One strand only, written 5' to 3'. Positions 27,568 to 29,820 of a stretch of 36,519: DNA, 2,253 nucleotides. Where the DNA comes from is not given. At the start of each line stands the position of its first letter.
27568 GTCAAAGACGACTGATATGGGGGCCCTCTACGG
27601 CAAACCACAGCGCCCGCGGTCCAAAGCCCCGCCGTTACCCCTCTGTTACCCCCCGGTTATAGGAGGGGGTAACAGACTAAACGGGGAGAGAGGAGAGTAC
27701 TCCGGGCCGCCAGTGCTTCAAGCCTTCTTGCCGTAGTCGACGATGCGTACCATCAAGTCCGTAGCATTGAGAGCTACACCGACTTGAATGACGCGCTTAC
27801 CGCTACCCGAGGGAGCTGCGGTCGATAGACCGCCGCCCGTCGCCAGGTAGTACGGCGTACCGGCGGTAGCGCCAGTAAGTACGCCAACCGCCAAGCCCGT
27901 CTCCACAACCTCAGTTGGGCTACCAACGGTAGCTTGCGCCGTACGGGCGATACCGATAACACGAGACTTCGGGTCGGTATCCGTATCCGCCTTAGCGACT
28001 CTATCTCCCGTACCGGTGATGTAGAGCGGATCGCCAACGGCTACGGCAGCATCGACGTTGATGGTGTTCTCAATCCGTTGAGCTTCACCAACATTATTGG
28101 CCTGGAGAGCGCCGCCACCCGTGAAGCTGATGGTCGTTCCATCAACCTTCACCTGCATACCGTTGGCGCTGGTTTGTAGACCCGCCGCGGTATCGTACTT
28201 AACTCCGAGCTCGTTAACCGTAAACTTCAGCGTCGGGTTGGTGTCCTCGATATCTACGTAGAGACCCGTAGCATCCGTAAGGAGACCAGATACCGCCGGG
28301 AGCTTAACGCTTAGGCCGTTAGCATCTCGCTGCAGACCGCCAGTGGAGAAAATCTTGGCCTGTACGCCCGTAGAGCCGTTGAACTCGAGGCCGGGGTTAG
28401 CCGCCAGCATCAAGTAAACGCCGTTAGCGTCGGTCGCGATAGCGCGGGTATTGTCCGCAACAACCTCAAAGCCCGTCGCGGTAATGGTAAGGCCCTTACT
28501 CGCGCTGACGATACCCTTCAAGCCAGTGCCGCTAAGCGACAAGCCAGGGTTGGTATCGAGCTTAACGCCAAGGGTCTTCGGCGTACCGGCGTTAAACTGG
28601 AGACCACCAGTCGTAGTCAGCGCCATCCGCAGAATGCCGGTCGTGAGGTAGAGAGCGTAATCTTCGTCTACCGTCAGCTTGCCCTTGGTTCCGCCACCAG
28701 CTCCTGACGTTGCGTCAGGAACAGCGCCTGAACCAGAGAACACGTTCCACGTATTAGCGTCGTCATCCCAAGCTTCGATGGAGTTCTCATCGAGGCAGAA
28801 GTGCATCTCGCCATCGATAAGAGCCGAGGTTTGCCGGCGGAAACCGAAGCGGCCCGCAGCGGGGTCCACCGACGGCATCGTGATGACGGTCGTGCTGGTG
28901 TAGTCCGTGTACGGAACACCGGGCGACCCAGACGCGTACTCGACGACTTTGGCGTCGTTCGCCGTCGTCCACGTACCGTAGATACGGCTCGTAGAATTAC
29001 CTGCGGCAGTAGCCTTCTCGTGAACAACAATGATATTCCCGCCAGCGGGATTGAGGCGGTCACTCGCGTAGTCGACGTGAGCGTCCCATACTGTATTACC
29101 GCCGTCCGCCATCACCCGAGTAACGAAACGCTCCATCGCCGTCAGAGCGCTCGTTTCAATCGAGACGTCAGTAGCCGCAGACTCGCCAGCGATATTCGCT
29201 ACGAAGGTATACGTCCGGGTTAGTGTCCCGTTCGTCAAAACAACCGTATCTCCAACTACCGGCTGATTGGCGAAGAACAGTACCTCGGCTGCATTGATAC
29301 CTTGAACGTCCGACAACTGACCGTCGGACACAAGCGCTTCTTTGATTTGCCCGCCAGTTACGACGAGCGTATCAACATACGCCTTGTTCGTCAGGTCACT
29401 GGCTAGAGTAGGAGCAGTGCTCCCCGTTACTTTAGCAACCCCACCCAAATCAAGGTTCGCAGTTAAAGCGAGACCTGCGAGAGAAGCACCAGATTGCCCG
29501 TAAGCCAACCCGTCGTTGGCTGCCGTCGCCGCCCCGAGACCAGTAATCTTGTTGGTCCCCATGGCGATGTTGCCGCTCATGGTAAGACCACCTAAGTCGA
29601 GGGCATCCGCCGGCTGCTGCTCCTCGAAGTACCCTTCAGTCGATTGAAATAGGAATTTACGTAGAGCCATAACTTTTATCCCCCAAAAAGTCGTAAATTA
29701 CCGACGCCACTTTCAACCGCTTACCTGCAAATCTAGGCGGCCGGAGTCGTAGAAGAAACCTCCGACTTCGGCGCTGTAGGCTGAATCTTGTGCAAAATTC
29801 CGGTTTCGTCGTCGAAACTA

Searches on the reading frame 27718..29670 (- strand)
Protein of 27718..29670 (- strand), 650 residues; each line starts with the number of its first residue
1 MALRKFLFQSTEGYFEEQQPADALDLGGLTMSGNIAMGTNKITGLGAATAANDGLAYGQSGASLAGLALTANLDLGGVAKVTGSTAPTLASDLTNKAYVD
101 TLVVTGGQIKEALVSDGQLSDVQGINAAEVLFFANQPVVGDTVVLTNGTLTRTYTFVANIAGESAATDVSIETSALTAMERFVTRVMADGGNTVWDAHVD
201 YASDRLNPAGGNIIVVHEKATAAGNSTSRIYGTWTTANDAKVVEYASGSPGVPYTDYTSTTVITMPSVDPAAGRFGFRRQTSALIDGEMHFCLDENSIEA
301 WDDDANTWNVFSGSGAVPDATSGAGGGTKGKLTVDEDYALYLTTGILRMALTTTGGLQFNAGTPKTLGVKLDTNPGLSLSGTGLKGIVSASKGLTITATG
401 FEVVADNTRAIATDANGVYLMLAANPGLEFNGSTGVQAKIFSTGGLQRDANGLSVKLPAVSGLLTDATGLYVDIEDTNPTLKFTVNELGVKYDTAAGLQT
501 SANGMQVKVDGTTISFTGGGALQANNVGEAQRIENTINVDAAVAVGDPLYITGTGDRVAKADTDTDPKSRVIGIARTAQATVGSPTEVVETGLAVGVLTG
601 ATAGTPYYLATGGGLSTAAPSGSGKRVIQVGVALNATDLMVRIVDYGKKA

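Call 9: search_protein_families(library=pfam, proteins=[window:27718-29670:-], max_evalue=0.01)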
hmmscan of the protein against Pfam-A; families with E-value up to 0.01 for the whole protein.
window:27718-29670:- (650 aa): 1 family
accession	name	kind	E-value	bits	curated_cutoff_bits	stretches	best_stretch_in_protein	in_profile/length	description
PF06536.16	Av_adeno_fibre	-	3.4e-07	30.5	22.7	1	465-512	20-56/56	Avian adenovirus fibre, N-terminal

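Call 10: search_dna_similar(query=window:27718-29670:-, collection=phages, mode=protein, max_rows=15)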
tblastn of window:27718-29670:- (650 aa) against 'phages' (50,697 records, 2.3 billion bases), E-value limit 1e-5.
Records with a match: 1; places in all: 1; records where one place covers at least 80% of the query: 0.
Best place of each record, by identity: <60% 1.
By first word of the organism name: Roseobacter 1.
By host as written in the record: Rhodobacteraceae bacterium FZCC0023 1.
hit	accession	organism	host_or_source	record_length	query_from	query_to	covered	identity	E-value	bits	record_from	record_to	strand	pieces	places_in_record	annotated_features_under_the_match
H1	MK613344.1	Roseobacter phage CRP-2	Rhodobacteraceae bacterium FZCC0023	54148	21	103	13%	48.8%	5e-6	56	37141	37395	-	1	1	putative tail fiber protein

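Call 53: search_protein_families(library=phrogs, proteins=[window:27718-29670:-], max_evalue=0.01)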
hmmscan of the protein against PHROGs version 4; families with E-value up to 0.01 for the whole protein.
window:27718-29670:- (650 aa): 1 family
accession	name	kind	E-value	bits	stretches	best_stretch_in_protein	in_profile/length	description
phrog_12121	-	unknown function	8.4e-07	30.1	1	602-642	116-156/165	-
